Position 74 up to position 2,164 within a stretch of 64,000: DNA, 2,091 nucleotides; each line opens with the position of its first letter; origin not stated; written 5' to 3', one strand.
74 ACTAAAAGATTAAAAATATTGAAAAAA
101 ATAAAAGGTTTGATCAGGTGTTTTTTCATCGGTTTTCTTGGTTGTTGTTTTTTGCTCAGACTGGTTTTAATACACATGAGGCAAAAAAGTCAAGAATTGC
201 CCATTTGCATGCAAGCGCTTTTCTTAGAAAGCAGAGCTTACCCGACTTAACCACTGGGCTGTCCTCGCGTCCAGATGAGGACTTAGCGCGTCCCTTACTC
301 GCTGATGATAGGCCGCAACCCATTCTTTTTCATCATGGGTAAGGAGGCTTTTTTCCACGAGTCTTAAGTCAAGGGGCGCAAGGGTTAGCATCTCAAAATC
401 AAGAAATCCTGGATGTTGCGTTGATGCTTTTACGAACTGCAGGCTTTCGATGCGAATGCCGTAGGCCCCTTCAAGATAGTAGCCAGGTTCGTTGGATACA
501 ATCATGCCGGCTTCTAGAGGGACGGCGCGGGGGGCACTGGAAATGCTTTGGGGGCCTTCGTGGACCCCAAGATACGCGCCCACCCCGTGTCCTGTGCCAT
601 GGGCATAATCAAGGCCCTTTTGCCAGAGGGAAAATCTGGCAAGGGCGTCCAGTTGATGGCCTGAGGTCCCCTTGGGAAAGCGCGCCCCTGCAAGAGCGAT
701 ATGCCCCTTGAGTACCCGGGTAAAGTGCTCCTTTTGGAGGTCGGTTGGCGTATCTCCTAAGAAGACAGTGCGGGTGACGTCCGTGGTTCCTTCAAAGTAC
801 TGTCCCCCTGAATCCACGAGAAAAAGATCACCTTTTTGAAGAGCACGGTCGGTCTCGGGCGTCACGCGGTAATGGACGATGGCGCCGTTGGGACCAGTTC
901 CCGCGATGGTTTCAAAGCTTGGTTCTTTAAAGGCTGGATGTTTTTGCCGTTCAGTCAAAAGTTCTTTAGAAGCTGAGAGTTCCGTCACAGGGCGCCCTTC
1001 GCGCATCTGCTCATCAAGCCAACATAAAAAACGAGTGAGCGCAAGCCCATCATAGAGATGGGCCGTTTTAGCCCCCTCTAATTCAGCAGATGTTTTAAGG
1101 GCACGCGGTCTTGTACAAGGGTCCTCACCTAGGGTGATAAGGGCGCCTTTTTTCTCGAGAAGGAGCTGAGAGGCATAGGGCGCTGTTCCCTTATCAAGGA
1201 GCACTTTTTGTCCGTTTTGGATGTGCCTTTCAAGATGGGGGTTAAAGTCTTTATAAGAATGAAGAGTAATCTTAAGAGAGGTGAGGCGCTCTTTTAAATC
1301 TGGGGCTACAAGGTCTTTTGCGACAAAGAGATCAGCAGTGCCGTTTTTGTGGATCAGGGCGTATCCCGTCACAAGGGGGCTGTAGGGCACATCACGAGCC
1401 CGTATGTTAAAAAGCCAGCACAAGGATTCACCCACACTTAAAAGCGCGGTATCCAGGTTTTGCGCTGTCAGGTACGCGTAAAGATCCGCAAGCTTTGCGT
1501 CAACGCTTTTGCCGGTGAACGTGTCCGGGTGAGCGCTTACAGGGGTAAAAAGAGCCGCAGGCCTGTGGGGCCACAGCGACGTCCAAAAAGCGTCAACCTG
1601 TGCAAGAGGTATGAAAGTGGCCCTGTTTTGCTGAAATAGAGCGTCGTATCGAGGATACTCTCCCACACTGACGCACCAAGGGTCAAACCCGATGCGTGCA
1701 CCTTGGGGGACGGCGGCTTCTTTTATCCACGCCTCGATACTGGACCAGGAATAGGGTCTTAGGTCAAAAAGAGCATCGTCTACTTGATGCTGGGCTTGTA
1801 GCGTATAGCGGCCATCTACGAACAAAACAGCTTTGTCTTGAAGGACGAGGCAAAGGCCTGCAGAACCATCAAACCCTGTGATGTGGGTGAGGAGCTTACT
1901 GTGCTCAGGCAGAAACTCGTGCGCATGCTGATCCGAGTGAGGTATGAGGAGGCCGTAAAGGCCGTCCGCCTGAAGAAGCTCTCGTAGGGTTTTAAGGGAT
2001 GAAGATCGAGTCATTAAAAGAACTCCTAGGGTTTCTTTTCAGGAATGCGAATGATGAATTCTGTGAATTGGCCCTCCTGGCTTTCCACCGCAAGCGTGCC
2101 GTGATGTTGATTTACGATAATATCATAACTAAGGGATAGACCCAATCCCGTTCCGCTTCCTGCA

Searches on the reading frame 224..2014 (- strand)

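Call 65: search_protein_families(library=pfam, proteins=[window:224-2014:-], max_evalue=0.00001)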
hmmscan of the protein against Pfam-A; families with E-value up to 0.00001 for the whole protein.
window:224-2014:- (596 aa): 4 families
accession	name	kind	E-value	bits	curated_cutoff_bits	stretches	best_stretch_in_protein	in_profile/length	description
PF00557.29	Peptidase_M24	-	1.8e-48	165.5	23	1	316-529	4-207/208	Metallopeptidase family M24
PF16189.11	Creatinase_N_2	-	8.9e-35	120.5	29.7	1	151-311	2-161/161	Creatinase/Prolidase N-terminal domain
PF01321.24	Creatinase_N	-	2.3e-21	77.1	22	1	7-139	2-120/128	Creatinase/Prolidase N-terminal domain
PF16188.10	Peptidase_M24_C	-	4.3e-20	71.9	28.9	1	536-592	1-59/63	C-terminal region of peptidase_M24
